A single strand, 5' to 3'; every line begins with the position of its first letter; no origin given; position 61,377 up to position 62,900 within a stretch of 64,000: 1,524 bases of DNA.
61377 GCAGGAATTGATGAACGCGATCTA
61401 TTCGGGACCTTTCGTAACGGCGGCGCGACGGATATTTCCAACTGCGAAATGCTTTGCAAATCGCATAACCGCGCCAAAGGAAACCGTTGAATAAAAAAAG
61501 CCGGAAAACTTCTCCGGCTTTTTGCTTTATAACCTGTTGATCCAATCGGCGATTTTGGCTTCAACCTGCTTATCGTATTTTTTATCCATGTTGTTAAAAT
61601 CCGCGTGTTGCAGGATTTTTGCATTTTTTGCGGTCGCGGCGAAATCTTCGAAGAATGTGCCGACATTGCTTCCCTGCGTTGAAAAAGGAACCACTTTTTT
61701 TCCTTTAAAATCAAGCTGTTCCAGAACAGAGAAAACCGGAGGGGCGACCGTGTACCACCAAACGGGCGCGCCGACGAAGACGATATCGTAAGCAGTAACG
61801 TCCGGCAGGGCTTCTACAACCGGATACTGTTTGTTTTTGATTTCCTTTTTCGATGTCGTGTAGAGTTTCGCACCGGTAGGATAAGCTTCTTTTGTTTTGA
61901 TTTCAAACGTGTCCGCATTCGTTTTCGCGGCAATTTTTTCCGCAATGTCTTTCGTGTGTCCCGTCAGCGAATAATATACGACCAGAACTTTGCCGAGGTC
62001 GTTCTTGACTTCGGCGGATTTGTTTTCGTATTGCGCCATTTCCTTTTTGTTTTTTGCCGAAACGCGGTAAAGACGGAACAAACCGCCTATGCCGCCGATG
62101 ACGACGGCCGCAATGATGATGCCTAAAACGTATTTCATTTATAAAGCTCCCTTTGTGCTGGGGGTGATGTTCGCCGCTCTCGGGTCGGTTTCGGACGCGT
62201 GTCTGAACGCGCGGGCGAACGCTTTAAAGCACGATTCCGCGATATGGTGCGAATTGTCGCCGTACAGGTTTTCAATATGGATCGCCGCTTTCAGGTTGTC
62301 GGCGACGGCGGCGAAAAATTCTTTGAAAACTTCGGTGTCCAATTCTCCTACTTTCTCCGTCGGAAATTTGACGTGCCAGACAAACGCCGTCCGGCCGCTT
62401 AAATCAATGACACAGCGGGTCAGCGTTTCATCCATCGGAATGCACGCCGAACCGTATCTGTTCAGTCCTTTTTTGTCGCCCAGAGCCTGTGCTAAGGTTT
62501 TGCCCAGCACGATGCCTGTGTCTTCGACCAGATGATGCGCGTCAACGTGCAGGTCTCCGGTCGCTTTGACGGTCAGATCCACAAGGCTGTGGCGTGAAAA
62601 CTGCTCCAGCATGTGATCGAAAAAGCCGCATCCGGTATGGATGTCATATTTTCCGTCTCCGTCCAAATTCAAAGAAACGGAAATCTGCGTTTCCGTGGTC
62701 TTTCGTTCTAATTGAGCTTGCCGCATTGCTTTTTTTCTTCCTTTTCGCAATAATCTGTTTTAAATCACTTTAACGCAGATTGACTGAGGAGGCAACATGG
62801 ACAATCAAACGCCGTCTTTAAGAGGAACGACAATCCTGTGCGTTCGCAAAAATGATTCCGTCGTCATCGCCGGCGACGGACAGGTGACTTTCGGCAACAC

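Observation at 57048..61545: A roughly 4.4 kb AT-rich cargo segment flanked by imperfect 53 bp direct repeats, the right one being the 3' end of the flavodoxin gene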

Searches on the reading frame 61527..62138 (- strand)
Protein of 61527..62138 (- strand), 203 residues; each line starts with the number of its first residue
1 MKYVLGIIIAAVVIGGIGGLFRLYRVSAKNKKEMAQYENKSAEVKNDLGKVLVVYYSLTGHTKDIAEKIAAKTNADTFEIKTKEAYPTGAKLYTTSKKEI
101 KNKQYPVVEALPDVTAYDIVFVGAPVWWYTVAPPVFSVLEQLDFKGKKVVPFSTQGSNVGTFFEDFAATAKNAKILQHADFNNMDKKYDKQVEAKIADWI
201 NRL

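Call 10: find_encoding_contigs(protein=window:61527-62138:-, flank=10000, max_places=10)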
Protein window:61527-62138:- (203 aa): no gene with exactly this product is on record in the collection.

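Call 11: search_protein_families(library=pfam, proteins=[window:61527-62138:-], max_evalue=0.01)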
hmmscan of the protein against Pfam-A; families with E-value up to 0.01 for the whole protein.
window:61527-62138:- (203 aa): 5 families
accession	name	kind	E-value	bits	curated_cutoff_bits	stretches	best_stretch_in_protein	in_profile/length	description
PF12682.12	Flavodoxin_4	-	3.6e-24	85.5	24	1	50-178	1-136/155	Flavodoxin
PF12641.12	Flavodoxin_3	-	2.9e-06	27.7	27.5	1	52-84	1-35/160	Flavodoxin domain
PF12724.12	Flavodoxin_5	-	1.2e-05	26.1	27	0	52-80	1-31/145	Flavodoxin domain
PF03358.20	FMN_red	-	1.3e-05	25.3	24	1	50-161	2-121/152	NADPH-dependent FMN reductase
PF00258.30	Flavodoxin_1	-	0.0012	19.5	25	1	53-86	1-34/143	Flavodoxin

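Call 12: find_related_loci(query=window:61527-62138:-, collection=genome_contigs, flank=10000)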
Query window:61527-62138:- (203 aa) in genome_contigs; peptide patterns used: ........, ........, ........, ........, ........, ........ (x = any residue, [..] = any of these).
108 stretches matched a pattern; 9 encode a relative of the query (tblastn E <= 1e-3); 9 distinct loci.
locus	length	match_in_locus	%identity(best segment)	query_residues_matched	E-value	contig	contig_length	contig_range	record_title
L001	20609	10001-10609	92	1-203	2e-125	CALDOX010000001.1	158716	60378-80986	MAG TPA_asm: uncultured Alphaproteobacteria bacterium isolate SRR6425755_bin.60_CONCOCT_v1.1_MAG genome assembly, contig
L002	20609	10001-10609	86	1-203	1e-117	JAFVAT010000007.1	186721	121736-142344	MAG: Alphaproteobacteria bacterium isolate RGIG5000 Roe_deer_Rumen-5__c936, whole genome shotgun sequence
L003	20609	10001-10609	84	1-203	2e-116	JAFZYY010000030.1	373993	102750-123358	MAG: Alphaproteobacteria bacterium isolate RGIG8225 Water_buffalos_Rumen-5__c2110845, whole genome shotgun sequence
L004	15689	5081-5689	60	1-203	2e-79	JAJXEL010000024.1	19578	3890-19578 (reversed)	MAG: Alphaproteobacteria bacterium isolate C13_60.fa NODE_898_length_19578_cov_5.929673, whole genome shotgun sequence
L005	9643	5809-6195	42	48-159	5e-23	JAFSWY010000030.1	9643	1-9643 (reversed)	MAG: Selenomonadaceae bacterium isolate RGIG3549 Goat_Rumen.Co__c167644, whole genome shotgun sequence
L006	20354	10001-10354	41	60-175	1e-19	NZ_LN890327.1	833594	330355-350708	Clostridium neonatale strain LCDC no.99-A-005, whole genome shotgun sequence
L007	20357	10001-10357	36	60-175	2e-16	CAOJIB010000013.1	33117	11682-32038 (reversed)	MAG TPA_asm: uncultured Blautia sp. isolate SRR17684645_bin.9_metawrap_v1.3_MAG genome assembly, contig: NODE.2065_lengt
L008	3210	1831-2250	33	51-176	8e-16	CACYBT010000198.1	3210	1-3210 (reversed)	MAG: uncultured Succinivibrio sp. isolate RUG11798 genome assembly, contig: RUG11798_asm_198, whole genome shotgun seque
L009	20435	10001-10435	33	48-175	1e-15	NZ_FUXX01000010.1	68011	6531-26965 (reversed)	Succinivibrio dextrinosolvens DSM 3072, whole genome shotgun sequence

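Call 22: find_related_loci(query=window:61527-62138:-, collection=metagenome_contigs, flank=10000)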
Query window:61527-62138:- (203 aa) in metagenome_contigs; peptide patterns used: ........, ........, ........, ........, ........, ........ (x = any residue, [..] = any of these).
171 stretches matched a pattern; 10 encode a relative of the query (tblastn E <= 1e-3); 10 distinct loci.
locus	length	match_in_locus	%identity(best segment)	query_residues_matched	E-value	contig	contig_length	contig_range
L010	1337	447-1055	82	1-203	1e-126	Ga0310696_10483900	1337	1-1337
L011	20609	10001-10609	59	1-203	4e-82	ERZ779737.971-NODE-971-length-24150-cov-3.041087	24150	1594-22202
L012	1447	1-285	86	109-203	4e-58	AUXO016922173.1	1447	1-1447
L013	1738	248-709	37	48-200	1e-22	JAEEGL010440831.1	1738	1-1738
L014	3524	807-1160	41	60-175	6e-22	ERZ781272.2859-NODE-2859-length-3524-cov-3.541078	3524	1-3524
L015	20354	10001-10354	41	60-175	2e-21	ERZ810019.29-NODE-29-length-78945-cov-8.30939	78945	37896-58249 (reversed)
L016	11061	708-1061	41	60-175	2e-21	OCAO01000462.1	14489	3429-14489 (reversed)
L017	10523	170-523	41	60-175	7e-20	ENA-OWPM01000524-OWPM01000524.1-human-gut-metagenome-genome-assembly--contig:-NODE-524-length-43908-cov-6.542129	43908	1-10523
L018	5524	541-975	33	48-175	7e-16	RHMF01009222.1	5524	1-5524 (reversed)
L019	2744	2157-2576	32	51-176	1e-15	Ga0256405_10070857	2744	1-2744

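Call 37: find_homologous_proteins(query=window:61527-62138:-, max_evalue=1e-40)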
Query window:61527-62138:- (203 aa): 646 proteins with E <= 1e-40 among 1047 candidates; the best 120 are listed.
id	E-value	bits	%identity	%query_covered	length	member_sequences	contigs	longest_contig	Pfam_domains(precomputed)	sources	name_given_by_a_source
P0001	2.5e-120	417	92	100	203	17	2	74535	PF03358.21,PF12682.13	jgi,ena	-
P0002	6.8e-117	406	90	100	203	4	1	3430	PF03358.21,PF12682.13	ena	-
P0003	1.3e-116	405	89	100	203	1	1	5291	PF12724.13,PF03358.21,PF12682.13,PF12641.13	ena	-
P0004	1.3e-115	402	87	100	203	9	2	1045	PF12724.13,PF03358.21,PF12682.13,PF12641.13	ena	-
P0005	9.8e-114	395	87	100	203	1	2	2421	PF12724.13,PF03358.21,PF12682.13,PF12641.13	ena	-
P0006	9.9e-114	395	87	100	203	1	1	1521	PF12724.13,PF03358.21,PF12682.13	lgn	-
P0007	4.2e-112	390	86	100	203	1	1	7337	PF03358.21,PF12682.13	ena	-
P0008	2.0e-111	388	86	100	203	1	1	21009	PF03358.21,PF12682.13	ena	-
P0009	6.1e-111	386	86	100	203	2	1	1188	PF12724.13,PF03358.21,PF12682.13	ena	-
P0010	7.2e-111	386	86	100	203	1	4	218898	PF03358.21,PF12682.13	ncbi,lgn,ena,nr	ncbi:MAG: NAD(P)H-dependent oxidoreductase [Alphaproteobacteria bacterium]|nr:NAD(P)H-dependent oxid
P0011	2.9e-110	384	84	100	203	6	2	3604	PF12724.13,PF03358.21,PF12682.13,PF12641.13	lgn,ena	-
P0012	1.0e-109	382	84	100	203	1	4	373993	PF12724.13,PF03358.21,PF12682.13,PF12641.13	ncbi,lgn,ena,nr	ncbi:MAG: NAD(P)H-dependent oxidoreductase [Alphaproteobacteria bacterium]|nr:NAD(P)H-dependent oxid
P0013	1.4e-109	382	83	100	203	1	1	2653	PF03358.21,PF12682.13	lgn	-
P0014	1.8e-109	382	84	100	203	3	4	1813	PF12682.13,PF12641.13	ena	-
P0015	4.2e-109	380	83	100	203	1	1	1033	PF03358.21,PF12682.13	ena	-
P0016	1.7e-108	378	83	100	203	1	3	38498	PF03358.21,PF12682.13,PF12641.13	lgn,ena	-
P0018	1.2e-104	366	81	100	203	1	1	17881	PF03358.21,PF12682.13,PF12641.13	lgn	-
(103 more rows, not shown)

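Call 38: find_encoding_contigs(protein=P0008, flank=10000, max_places=3)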
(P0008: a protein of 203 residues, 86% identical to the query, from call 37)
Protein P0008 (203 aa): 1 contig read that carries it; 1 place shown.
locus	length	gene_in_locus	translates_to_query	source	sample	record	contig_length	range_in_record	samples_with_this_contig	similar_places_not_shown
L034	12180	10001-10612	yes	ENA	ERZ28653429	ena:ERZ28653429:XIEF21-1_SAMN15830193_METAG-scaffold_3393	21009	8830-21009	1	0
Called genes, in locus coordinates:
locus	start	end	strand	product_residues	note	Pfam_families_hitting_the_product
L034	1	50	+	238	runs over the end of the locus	PF01138:RNase_PH, PF03725:RNase_PH_C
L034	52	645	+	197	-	PF01725:Ham1p_like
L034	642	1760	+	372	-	PF04055:Radical_SAM, PF06969:HemN_C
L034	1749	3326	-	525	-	PF04348:LppC (weak), PF13458:Peripla_BP_6, PF01094:ANF_receptor (faint)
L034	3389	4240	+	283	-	PF00590:TP_methylase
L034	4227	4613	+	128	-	PF08378:NERD (weak), PF02021:UPF0102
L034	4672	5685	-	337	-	PF02195:ParB_N, PF17762:HTH_ParB, PF23552:ParB_C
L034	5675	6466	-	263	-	PF00142:Fer4_NifH (weak), PF02374:ArsA_ATPase (weak), PF06564:CBP_BcsQ, PF09140:MipZ, PF10609:ParA, PF13614:AAA_31, PF01656:CbiA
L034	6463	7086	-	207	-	PF02527:GidB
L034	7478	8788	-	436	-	PF00493:MCM (faint), PF00004:AAA (weak), PF07728:AAA_5 (faint), PF07724:AAA_2, PF00004:AAA (weak)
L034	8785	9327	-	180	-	PF00227:Proteasome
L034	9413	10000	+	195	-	PF00475:IGPD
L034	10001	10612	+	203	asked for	PF03358:FMN_red (weak), PF12682:Flavodoxin_4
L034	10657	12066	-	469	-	PF01757:Acyl_transf_3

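Call 39: find_encoding_contigs(protein=P0016, flank=10000, max_places=3)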
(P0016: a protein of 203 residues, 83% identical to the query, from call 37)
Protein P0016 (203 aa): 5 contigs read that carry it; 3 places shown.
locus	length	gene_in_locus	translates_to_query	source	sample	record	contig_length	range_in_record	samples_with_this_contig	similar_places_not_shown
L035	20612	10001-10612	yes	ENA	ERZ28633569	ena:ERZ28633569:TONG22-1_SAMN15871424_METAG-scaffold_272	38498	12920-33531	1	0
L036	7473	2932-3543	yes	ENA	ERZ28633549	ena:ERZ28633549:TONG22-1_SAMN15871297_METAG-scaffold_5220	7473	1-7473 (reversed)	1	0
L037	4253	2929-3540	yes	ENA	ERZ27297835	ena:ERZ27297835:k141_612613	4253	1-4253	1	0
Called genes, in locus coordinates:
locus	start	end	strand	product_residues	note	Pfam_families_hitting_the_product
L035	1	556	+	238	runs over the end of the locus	PF01138:RNase_PH, PF03725:RNase_PH_C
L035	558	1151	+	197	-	PF01725:Ham1p_like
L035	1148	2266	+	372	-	PF04055:Radical_SAM, PF06969:HemN_C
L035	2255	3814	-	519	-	PF13458:Peripla_BP_6, PF01094:ANF_receptor (weak)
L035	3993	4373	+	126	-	PF08378:NERD (weak), PF02021:UPF0102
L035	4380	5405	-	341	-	PF02195:ParB_N, PF17762:HTH_ParB, PF23552:ParB_C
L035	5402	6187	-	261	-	PF00142:Fer4_NifH (weak), PF02374:ArsA_ATPase (weak), PF06564:CBP_BcsQ, PF09140:MipZ, PF10609:ParA, PF13614:AAA_31, PF00448:SRP54 (faint), PF01656:CbiA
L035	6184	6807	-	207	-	PF02527:GidB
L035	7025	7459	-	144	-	PF02417:Chromate_transp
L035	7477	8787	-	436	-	PF00493:MCM (faint), PF07728:AAA_5 (faint), PF00004:AAA (weak), PF07724:AAA_2, PF00004:AAA (weak)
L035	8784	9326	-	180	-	PF00227:Proteasome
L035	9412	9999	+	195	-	PF00475:IGPD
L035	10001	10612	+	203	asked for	PF03358:FMN_red (faint), PF12682:Flavodoxin_4, PF12641:Flavodoxin_3 (faint)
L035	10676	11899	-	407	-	PF13173:AAA_14, PF13635:DUF4143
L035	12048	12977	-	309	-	-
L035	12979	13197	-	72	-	PF05066:HARE-HTH (weak)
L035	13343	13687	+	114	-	PF13560:HTH_31 (weak), PF01381:HTH_3, PF13443:HTH_26 (weak)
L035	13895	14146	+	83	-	PF02796:HTH_7 (weak), PF00196:GerE, PF08281:Sigma70_r4_2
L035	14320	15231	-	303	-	PF01370:Epimerase, PF16363:GDP_Man_Dehyd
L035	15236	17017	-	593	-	PF02776:TPP_enzyme_N, PF00205:TPP_enzyme_M, PF02775:TPP_enzyme_C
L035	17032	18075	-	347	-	PF00682:HMGL-like, PF07836:DmpG_comm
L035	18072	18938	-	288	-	PF01118:Semialdhyde_dh, PF09290:AcetDehyd-dimer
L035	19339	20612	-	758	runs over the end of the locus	PF00672:HAMP (weak), PF07228:SpoIIE, PF13581:HATPase_c_2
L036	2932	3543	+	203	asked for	PF03358:FMN_red (faint), PF12682:Flavodoxin_4, PF12641:Flavodoxin_3 (faint)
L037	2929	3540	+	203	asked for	PF03358:FMN_red (faint), PF12682:Flavodoxin_4, PF12641:Flavodoxin_3 (faint)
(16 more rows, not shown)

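Call 40: find_encoding_contigs(protein=P0018, flank=10000, max_places=3)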
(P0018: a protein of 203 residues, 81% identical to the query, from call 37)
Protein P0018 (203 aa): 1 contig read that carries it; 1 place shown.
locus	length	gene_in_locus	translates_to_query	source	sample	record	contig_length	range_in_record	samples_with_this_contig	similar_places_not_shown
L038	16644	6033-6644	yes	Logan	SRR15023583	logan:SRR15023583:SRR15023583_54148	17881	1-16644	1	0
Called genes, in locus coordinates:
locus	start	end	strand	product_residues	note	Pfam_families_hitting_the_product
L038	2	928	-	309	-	?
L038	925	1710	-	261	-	PF00142:Fer4_NifH (weak), PF02374:ArsA_ATPase, PF06564:CBP_BcsQ, PF09140:MipZ, PF10609:ParA, PF13614:AAA_31, PF00448:SRP54 (faint), PF01656:CbiA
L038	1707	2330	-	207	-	PF02527:GidB, PF05175:MTS (weak)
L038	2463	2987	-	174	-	PF02417:Chromate_transp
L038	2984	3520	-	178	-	PF02417:Chromate_transp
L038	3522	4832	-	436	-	PF00493:MCM (faint), PF00004:AAA (weak), PF07728:AAA_5 (faint), PF07724:AAA_2, PF00004:AAA (weak)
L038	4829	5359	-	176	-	PF00227:Proteasome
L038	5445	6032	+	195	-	PF00475:IGPD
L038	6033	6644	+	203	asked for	PF03358:FMN_red (weak), PF12682:Flavodoxin_4, PF12641:Flavodoxin_3 (faint)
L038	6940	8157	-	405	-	PF14281:PDDEXK_4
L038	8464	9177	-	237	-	-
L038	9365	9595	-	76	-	-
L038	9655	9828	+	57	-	-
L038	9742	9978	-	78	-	PF00196:GerE, PF08281:Sigma70_r4_2 (weak)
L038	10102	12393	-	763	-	PF07228:SpoIIE, PF13581:HATPase_c_2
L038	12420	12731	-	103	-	PF01740:STAS, PF13466:STAS_2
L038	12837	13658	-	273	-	PF03372:Exo_endo_phos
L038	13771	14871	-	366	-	PF00465:Fe-ADH, PF13685:Fe-ADH_2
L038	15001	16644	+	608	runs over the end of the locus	PF08308:PEGA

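Call 63: search_protein_families(library=padloc, proteins=[L035:10676-11899:-, L038:6940-8157:-], max_evalue=0.001)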
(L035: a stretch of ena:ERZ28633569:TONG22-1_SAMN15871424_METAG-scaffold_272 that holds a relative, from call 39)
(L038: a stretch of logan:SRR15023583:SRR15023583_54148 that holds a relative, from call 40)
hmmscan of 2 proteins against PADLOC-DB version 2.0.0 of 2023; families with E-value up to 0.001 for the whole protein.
L035:10676-11899:- (407 aa): 7 families
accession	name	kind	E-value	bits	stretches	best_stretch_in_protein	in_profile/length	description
PDLC04790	PDC-S01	-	4.7e-109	362.9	1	1-405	11-415/422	-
PDLC04789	PDC-S01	-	7e-59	197.7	1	1-368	1-350/375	-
PDLC04787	PDC-S01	-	4e-36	122.8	1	1-405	10-403/412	-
PDLC04791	PDC-S01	-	1.4e-32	110.9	2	192-371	186-364/395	-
PDLC04788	PDC-S01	-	1.2e-24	85.1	1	1-364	1-388/448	-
PDLC04786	PDC-S01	-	9.2e-22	75.4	1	18-405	21-427/439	-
PDLC04792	PDC-S01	-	5.5e-19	66.1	2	278-406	306-429/452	-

L038:6940-8157:- (405 aa): 2 families
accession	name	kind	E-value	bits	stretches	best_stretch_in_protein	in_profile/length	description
PDLC04983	PDC-S26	-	2.6e-06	25.1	1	206-345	36-175/413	-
PDLC04981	PDC-S26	-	6.3e-05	20.5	1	195-326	14-146/358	-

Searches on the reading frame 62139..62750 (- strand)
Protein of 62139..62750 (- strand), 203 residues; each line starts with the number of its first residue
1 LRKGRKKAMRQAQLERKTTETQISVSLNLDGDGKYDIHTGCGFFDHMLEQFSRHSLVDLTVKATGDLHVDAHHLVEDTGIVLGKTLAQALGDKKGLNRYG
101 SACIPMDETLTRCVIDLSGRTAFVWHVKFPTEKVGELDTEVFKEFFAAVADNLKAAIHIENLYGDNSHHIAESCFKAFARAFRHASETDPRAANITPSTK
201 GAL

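Call 11: search_protein_families(library=pfam, proteins=[window:62139-62750:-], max_evalue=0.01)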
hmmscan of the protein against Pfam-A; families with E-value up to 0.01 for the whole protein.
window:62139-62750:- (203 aa): 1 family
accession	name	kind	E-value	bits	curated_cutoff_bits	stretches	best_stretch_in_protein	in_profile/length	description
PF00475.24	IGPD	-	1.2e-65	220.4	27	1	39-181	1-143/144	Imidazoleglycerol-phosphate dehydratase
